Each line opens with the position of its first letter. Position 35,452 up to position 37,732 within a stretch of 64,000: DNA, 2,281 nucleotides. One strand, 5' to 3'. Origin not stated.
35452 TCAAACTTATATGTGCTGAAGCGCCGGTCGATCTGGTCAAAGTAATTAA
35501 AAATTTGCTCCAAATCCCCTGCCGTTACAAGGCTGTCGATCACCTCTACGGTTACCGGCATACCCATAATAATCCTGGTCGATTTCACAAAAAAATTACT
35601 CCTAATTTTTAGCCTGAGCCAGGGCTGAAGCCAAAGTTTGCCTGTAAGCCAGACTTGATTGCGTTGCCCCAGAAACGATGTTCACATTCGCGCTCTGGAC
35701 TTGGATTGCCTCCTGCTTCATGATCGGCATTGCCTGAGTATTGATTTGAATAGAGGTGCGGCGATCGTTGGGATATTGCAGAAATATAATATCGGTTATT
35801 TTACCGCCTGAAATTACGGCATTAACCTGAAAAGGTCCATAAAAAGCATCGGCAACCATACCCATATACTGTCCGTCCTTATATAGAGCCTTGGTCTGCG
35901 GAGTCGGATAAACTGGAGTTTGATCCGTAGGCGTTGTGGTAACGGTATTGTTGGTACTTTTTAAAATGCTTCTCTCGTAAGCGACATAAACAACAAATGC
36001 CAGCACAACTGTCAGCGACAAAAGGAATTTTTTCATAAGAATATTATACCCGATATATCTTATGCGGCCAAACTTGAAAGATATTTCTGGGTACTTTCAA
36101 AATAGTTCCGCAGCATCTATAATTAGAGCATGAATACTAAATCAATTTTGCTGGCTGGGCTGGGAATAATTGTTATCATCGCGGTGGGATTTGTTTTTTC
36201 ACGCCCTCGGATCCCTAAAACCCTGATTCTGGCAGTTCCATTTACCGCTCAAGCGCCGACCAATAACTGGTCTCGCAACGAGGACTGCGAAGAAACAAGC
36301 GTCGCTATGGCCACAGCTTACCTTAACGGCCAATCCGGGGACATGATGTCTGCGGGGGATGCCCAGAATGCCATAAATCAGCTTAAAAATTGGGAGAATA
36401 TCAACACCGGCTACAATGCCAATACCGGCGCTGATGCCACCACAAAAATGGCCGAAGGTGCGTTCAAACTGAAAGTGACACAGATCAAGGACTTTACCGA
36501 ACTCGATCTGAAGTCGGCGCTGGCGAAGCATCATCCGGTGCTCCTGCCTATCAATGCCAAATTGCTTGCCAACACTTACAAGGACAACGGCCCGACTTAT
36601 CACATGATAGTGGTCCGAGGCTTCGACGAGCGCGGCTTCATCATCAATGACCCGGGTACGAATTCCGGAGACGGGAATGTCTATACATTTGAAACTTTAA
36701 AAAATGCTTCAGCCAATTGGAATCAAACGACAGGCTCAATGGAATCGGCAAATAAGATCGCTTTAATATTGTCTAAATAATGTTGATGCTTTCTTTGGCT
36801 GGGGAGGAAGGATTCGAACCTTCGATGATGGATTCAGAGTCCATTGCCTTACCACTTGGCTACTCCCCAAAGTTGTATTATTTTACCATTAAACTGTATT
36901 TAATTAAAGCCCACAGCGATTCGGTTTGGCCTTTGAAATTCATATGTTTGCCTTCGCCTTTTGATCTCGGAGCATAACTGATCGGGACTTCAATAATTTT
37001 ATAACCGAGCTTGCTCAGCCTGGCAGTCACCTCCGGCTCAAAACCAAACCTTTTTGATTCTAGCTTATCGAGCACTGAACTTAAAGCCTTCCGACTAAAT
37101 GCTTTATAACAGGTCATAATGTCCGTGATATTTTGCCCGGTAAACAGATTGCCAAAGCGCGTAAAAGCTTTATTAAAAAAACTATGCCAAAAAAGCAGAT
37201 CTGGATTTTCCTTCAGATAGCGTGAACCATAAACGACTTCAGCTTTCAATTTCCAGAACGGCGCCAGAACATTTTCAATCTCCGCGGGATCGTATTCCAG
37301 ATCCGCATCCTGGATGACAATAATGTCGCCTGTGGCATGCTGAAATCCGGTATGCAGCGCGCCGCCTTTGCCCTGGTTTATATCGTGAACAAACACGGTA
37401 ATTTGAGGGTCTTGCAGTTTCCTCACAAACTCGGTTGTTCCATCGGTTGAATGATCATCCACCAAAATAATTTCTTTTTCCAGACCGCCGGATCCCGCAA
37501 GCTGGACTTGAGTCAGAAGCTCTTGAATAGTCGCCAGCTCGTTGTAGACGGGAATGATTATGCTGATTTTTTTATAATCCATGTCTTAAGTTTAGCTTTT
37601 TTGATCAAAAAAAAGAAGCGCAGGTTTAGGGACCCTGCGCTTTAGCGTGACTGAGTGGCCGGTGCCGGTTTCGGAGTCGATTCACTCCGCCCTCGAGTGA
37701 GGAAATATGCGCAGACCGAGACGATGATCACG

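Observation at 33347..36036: ApbE flavin transferase + secreted FMN-binding domain protein + membrane FAD/NAD oxidoreductase: candidate extracytoplasmic flavinylated electron-transfer module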

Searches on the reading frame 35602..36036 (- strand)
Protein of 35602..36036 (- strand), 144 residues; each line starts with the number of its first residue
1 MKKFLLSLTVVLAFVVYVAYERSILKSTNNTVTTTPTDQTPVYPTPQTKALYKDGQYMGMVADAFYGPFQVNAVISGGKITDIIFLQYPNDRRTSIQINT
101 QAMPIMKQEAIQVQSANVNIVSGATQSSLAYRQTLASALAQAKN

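Call 3: search_protein_families(library=pfam, proteins=[window:35602-36036:-], max_evalue=0.01)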
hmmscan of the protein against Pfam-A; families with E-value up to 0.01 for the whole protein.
window:35602-36036:- (144 aa): 1 family
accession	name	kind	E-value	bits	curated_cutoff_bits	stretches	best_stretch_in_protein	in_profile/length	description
PF04205.19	FMN_bind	-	9.4e-05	23.4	22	1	67-139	4-76/77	FMN-binding domain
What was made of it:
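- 35602..36036 (-): Gene 1: membrane-anchored FMN_bind protein (144 aa), the NqrC/RnfG-like flavinylated subunit. PF04205 at 23.4 bits (call 3).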

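Call 4: search_protein_families(library=ncbifam, proteins=[window:35602-36036:-], max_evalue=0.01)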
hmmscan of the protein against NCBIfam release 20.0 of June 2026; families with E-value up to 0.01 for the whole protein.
window:35602-36036:- (144 aa): 0 families

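Call 50: search_solved_structures(query=A4, max_evalue=1, show_alignments=2)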
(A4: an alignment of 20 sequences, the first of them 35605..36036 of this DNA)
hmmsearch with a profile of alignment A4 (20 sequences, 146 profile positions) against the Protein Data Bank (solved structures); distinct sequences matched with E-value up to 1: 6.
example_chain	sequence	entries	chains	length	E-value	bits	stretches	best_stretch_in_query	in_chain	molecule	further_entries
8p2a_A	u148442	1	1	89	1.8e-22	83.2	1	59-144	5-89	FMN-binding domain-containing protein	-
8p2b_A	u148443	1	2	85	8.1e-06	29.1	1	64-144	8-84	Clostridiaceae bacterium FMN4 domain 1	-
3o6u_A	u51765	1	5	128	0.00011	25.4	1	104-144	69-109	uncharacterized protein CPE2226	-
4db6_A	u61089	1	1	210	0.026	17.7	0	69-94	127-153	Armadillo repeat protein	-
4dba_A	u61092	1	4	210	0.041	17.1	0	69-94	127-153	Designed Armadillo repeat protein, YIIM3AII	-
2ru4_A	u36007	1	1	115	0.63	13.2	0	68-94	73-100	Armadillo Repeat Protein, N-terminal fragment, YIIM2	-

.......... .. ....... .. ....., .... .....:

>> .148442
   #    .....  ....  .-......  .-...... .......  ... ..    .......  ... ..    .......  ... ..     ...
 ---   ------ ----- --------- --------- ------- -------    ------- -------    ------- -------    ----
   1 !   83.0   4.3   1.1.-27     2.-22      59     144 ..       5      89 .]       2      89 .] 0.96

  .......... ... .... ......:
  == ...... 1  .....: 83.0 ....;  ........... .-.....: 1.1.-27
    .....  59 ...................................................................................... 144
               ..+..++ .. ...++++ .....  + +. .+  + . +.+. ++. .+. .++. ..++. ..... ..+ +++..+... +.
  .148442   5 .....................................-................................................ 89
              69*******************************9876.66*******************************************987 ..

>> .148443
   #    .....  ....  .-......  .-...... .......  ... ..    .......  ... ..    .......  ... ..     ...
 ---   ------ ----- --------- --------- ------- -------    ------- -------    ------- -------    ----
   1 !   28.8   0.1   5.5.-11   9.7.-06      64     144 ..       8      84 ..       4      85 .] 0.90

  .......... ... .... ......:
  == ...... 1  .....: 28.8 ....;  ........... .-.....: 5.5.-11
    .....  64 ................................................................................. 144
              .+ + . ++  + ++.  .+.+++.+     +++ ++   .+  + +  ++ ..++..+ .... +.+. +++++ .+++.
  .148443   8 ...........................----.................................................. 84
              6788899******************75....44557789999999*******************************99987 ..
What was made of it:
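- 35602..36036 (-): A family profile hits the crystallised covalent-FMN domain 8P2A at E 1.8e-22 (call 50).
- On FMN_bind domain (PF04205), ApbE substrate class: The family profile hits the FMN-binding domain 8P2A at E 1.8e-22 (call 50).
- The FMN_bind partner resembles stand-alone FMN domains and gives no RnfG/NqrC hit in the PDB (call 50).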

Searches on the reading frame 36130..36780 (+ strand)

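Call 3: search_protein_families(library=pfam, proteins=[window:36130-36780:+], max_evalue=0.01)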
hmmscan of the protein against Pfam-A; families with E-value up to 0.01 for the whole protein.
window:36130-36780:+ (216 aa): 1 family
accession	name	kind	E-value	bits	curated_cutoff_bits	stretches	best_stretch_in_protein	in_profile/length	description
PF13529.12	Peptidase_C39_2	-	9.1e-14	52.7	24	1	34-175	1-142/143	Peptidase_C39 like family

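Call 4: search_protein_families(library=ncbifam, proteins=[window:36130-36780:+], max_evalue=0.01)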
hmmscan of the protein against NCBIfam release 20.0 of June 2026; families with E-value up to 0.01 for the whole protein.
window:36130-36780:+ (216 aa): 0 families

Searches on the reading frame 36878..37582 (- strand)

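Call 3: search_protein_families(library=pfam, proteins=[window:36878-37582:-], max_evalue=0.01)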
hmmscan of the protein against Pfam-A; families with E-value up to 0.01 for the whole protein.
window:36878-37582:- (234 aa): 5 families
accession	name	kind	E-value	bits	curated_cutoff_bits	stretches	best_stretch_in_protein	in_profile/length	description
PF00535.33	Glycos_transf_2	-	1.4e-39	136.1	23.3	1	7-169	1-166/168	Glycosyl transferase family 2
PF13641.12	Glyco_tranf_2_3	-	1e-09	39.2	27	1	6-161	3-153/230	Glycosyltransferase like family 2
PF10111.15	Glyco_tranf_2_2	-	2.6e-06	27.6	27.3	1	7-107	1-104/276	Glycosyltransferase like family 2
PF13704.12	Glyco_tranf_2_4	-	3.9e-05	24.5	27.5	1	17-94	5-81/98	Glycosyl transferase family 2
PF13506.12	Glyco_transf_21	-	0.004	17.1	21.7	1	74-149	20-93/174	Glycosyl transferase family 21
